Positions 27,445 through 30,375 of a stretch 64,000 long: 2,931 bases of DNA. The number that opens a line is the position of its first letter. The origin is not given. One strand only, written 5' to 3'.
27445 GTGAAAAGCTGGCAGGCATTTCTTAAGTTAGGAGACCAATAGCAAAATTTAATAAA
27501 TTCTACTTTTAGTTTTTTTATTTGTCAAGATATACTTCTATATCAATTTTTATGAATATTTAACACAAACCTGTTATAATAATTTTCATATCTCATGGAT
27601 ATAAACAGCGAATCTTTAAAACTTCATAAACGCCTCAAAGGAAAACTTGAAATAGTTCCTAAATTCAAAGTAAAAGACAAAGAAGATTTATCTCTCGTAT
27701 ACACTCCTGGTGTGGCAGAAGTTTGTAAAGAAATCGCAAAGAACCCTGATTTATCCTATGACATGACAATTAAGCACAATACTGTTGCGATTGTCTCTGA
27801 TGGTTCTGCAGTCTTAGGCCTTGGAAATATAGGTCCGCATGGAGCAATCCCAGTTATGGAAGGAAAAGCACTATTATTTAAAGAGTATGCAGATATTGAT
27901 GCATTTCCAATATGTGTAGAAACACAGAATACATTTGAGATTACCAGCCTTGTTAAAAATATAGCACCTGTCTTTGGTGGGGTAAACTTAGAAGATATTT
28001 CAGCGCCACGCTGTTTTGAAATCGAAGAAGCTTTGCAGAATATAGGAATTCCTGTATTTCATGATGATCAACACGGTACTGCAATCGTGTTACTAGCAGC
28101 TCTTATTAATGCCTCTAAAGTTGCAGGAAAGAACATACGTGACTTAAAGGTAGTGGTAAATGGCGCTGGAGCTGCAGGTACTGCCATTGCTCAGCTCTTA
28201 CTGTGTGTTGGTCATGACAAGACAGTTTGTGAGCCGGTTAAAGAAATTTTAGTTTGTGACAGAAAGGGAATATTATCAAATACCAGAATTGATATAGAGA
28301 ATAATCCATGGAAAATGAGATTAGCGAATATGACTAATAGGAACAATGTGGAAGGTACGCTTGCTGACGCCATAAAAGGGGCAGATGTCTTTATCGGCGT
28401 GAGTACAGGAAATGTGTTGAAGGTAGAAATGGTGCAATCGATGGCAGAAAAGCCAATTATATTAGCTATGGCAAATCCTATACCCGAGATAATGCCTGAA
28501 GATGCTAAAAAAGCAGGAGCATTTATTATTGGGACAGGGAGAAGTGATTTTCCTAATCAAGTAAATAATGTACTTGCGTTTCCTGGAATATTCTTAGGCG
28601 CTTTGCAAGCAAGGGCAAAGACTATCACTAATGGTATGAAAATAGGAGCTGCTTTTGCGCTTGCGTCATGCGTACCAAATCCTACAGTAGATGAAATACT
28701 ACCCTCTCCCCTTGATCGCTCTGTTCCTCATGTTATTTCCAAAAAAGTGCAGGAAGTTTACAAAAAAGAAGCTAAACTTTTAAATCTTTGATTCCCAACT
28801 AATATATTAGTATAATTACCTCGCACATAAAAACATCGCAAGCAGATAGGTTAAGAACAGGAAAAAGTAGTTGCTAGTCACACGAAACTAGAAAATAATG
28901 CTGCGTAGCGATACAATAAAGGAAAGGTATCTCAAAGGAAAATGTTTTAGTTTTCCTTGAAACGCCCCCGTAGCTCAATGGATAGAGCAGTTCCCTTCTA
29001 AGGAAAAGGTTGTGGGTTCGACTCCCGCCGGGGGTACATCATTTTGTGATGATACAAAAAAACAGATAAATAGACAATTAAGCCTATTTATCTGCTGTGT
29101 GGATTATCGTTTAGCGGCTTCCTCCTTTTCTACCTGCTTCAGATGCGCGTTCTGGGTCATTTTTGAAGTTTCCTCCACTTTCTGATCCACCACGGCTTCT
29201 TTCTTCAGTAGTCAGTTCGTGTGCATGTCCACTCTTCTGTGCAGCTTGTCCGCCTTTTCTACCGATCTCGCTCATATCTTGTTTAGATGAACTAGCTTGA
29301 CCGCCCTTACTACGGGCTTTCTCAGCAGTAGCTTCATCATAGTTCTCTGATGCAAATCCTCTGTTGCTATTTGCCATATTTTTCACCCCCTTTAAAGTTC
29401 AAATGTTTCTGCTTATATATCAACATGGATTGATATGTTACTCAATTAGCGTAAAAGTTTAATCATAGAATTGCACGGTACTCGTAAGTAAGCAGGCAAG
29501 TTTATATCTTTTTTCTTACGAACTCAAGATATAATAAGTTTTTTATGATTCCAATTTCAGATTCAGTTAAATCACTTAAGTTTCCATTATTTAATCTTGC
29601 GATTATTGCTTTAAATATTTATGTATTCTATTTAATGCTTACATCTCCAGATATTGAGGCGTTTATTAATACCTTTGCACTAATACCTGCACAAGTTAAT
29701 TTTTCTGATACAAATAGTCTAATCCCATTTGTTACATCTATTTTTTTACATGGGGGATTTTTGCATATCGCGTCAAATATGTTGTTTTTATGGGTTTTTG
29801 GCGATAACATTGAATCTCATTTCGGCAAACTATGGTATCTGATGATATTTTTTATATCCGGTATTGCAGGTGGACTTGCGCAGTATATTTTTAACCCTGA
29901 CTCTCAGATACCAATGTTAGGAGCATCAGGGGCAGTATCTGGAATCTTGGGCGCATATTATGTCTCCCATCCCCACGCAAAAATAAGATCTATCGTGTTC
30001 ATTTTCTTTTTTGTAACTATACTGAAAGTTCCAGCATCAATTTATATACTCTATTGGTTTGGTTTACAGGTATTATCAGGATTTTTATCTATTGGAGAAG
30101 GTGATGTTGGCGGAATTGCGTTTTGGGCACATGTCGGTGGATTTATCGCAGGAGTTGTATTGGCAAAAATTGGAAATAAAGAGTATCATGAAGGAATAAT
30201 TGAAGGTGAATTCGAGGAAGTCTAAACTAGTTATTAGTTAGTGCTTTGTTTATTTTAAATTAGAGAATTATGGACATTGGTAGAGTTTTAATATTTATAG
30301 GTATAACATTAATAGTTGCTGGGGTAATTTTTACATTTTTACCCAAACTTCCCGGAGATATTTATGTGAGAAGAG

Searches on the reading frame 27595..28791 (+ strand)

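Call 14: search_protein_families(library=ncbifam, proteins=[window:27595-28791:+])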
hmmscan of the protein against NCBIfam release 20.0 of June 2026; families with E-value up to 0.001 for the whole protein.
window:27595-28791:+ (398 aa): 3 families
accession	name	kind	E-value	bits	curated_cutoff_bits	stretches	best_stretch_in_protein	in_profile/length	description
NF009501.0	PRK12861.1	subfamily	7.2e-106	355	1178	1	15-359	20-355/764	NADP-dependent malic enzyme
NF010052.0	PRK13529.1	subfamily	2.7e-35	122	326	1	131-386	245-528/564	oxaloacetate-decarboxylating malate dehydrogenase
NF041582.1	malolactic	exception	6.7e-21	74.5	850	1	132-364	229-483/536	malolactic enzyme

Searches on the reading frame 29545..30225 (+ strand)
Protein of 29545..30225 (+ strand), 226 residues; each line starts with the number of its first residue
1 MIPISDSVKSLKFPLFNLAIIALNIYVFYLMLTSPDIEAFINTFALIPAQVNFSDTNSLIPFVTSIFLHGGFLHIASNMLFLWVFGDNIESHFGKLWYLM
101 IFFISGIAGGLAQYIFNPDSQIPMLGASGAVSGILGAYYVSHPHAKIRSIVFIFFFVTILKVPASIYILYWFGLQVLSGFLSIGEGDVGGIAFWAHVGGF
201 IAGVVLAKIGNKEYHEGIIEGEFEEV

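Call 14: search_protein_families(library=ncbifam, proteins=[window:29545-30225:+])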
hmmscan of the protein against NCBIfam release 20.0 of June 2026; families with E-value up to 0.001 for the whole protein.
window:29545-30225:+ (226 aa): 3 families
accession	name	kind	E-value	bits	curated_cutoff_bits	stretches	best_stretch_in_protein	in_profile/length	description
TIGR04239.1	rhombo_GlpG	equivalog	1.3e-11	44.7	250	1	16-210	96-268/271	rhomboid family intramembrane serine protease GlpG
NF008155.0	PRK10907.1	equivalog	7.1e-07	28.8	335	1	17-211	97-269/276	rhomboid family intramembrane serine protease GlpG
TIGR03902.1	rhom_GG_sort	equivalog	3.8e-05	23.7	84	1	63-207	20-153/154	rhombosortase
